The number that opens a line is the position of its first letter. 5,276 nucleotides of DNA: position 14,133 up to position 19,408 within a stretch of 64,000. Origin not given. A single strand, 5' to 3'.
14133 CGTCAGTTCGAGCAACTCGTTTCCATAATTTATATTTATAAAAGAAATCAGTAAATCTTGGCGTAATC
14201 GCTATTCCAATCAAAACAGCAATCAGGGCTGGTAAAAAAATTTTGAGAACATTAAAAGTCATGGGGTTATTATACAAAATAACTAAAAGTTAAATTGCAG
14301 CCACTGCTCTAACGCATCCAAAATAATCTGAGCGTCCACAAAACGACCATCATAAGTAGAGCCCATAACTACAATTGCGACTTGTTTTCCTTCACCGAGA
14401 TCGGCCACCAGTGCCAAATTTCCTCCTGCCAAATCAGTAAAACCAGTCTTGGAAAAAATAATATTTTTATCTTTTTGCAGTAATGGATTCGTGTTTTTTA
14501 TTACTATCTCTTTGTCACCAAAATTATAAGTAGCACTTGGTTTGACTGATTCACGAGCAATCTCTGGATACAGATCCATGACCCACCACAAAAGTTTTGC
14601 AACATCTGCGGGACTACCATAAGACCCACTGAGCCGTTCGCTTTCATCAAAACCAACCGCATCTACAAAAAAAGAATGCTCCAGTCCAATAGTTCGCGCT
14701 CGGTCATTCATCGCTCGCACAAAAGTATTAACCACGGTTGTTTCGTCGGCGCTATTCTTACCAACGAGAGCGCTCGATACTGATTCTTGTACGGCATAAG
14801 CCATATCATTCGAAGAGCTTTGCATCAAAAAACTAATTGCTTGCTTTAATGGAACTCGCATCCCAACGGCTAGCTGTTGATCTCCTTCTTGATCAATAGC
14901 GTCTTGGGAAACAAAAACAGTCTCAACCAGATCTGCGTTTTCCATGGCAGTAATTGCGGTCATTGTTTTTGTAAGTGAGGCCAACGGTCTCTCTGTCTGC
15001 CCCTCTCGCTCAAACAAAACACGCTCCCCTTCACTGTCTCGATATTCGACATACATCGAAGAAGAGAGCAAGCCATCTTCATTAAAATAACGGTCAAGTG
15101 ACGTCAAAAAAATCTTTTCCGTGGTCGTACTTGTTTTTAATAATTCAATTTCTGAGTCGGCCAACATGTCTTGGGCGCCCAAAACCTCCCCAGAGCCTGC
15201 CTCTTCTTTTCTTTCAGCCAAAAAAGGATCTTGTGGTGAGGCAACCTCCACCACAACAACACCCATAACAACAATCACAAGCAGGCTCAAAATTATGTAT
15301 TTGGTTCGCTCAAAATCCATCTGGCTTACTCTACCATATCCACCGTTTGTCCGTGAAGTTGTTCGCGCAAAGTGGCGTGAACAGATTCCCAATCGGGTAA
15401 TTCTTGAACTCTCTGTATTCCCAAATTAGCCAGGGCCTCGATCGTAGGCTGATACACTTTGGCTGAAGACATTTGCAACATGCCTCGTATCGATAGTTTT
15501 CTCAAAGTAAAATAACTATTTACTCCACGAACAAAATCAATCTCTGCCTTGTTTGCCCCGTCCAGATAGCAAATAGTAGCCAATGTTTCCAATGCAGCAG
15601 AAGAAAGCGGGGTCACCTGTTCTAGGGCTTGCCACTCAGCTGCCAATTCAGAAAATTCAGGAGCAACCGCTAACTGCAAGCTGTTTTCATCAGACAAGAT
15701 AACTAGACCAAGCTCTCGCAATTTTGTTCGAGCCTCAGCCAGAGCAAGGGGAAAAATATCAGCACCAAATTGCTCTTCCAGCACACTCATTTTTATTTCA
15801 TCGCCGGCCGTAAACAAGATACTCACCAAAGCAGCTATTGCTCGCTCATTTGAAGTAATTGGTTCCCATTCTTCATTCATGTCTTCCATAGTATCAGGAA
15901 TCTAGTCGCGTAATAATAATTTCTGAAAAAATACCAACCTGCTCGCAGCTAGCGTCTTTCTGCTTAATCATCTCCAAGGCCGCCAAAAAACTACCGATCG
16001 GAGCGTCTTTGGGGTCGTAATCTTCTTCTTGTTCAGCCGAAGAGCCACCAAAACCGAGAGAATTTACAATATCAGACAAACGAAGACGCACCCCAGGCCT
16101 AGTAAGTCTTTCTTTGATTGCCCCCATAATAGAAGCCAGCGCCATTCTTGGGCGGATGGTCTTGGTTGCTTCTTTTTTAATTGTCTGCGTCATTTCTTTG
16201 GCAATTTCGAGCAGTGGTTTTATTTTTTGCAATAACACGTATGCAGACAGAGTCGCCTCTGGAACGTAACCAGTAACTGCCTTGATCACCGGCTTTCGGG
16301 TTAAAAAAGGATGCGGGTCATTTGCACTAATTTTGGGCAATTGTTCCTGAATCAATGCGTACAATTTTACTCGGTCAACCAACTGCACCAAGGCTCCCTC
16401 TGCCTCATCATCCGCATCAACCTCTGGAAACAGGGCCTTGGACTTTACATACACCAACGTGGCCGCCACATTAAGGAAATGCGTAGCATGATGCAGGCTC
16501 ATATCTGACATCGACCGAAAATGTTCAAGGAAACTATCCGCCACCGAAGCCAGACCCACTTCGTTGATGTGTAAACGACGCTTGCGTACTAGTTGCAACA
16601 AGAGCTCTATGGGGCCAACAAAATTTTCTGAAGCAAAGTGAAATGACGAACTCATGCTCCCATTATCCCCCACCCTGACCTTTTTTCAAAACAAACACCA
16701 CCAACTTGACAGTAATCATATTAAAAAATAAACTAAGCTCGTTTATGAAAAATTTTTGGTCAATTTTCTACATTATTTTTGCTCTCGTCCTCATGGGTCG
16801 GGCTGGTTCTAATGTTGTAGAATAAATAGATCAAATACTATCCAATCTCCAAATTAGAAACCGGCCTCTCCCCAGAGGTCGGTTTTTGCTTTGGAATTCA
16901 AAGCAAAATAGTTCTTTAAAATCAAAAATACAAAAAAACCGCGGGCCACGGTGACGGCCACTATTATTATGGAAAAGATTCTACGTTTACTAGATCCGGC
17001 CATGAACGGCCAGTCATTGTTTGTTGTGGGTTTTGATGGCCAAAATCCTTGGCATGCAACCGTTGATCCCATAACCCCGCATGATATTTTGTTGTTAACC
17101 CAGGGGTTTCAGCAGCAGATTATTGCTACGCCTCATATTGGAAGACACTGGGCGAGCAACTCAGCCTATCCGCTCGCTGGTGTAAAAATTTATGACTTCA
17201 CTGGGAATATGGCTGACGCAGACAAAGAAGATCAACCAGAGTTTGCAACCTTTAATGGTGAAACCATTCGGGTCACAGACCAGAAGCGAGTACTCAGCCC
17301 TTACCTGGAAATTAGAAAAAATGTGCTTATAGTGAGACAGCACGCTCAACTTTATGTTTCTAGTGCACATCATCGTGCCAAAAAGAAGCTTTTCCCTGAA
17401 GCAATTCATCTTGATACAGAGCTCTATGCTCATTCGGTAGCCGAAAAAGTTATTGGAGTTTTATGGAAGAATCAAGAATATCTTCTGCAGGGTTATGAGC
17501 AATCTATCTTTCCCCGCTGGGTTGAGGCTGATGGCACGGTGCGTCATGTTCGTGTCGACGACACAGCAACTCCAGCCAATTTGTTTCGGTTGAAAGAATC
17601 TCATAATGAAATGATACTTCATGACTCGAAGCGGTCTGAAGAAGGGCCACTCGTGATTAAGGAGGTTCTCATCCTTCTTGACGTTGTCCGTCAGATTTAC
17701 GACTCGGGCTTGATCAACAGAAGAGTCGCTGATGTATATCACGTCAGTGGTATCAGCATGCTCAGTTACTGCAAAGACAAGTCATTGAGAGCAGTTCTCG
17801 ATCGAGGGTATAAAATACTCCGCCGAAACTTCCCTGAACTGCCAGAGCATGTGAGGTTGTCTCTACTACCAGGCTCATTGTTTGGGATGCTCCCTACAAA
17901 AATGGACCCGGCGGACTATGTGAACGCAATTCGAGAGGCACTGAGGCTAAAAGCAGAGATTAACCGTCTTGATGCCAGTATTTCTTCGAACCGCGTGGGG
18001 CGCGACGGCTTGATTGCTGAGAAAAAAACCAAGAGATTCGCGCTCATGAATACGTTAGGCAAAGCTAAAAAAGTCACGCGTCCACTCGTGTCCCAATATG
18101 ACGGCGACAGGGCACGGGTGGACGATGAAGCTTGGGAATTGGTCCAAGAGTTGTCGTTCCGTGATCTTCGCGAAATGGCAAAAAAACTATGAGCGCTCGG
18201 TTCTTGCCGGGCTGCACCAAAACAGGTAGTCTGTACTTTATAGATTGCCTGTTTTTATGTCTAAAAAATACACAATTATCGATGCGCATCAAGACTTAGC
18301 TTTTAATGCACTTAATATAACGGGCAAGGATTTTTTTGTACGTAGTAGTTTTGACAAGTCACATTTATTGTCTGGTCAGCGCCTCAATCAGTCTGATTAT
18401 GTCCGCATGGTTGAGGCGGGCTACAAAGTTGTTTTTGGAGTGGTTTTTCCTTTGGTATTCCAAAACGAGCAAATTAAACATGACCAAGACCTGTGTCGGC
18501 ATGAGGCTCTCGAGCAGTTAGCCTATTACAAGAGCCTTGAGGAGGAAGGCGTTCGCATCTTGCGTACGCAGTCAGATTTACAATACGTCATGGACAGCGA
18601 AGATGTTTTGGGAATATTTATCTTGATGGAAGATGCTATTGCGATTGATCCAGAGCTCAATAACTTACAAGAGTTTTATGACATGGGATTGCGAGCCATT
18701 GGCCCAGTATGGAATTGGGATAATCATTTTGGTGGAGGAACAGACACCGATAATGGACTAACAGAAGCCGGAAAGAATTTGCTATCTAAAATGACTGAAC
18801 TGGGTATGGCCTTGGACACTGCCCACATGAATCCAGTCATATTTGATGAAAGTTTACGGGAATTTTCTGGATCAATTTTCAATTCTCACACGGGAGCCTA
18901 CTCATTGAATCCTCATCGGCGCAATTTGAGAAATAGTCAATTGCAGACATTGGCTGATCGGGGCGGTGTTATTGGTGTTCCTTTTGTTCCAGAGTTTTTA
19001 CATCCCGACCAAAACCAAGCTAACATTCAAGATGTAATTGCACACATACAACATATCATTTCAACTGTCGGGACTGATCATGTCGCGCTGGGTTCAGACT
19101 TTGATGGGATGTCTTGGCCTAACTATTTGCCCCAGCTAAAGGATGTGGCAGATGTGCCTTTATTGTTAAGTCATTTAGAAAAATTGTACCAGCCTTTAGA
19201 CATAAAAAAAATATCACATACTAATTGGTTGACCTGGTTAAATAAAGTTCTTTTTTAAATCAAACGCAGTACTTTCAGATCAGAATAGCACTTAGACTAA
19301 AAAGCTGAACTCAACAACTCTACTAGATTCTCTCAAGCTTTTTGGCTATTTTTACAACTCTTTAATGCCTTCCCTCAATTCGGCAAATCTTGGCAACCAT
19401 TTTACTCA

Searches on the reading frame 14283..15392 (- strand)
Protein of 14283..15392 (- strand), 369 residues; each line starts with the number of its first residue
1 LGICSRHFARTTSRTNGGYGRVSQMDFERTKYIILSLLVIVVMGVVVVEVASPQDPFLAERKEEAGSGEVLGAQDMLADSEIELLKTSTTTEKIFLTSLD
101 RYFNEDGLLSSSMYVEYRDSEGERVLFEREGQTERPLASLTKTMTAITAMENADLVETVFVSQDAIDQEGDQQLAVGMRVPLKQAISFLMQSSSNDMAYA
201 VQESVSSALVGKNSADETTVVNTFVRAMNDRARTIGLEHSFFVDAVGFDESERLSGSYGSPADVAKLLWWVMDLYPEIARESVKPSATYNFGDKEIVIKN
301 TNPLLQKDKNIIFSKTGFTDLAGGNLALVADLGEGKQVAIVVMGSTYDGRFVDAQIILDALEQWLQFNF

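Call 86: search_protein_families(library=pfam, proteins=[window:14283-15392:-], max_evalue=0.0001)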
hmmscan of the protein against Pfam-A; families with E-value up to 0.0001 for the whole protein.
window:14283-15392:- (369 aa): 1 family
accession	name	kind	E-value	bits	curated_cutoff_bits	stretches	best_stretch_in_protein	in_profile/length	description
PF00768.25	Peptidase_S11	-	8e-26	91.4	27.6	1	119-345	19-237/239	D-alanyl-D-alanine carboxypeptidase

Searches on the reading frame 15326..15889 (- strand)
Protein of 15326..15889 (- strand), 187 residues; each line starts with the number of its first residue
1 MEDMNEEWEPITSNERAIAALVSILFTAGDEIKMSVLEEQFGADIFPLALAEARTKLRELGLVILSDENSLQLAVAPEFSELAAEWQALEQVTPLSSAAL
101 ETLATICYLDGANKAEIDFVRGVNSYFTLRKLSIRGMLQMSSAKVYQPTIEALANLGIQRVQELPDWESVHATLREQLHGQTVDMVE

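Call 86: search_protein_families(library=pfam, proteins=[window:15326-15889:-], max_evalue=0.0001)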
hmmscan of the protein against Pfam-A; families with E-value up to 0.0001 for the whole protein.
window:15326-15889:- (187 aa): 1 family
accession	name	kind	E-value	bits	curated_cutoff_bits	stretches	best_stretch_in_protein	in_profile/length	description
PF04079.22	SMC_ScpB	-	1.3e-19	70.8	27.4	1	21-166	3-159/160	Segregation and condensation complex subunit ScpB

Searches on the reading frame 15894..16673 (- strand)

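Call 86: search_protein_families(library=pfam, proteins=[window:15894-16673:-], max_evalue=0.0001)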
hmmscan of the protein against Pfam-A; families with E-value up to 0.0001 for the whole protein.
window:15894-16673:- (259 aa): 1 family
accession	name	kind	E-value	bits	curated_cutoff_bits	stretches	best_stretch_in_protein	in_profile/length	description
PF02616.19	SMC_ScpA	-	2.2e-12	47.9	24.6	1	28-255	1-230/232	Segregation and condensation protein ScpA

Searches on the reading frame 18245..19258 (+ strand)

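Call 86: search_protein_families(library=pfam, proteins=[window:18245-19258:+], max_evalue=0.0001)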
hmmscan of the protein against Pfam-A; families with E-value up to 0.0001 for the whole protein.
window:18245-19258:+ (337 aa): 1 family
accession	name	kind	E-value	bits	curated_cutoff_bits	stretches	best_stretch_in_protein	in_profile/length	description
PF01244.27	Peptidase_M19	-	4.5e-64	217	26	1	7-332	4-317/319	Membrane dipeptidase (Peptidase family M19)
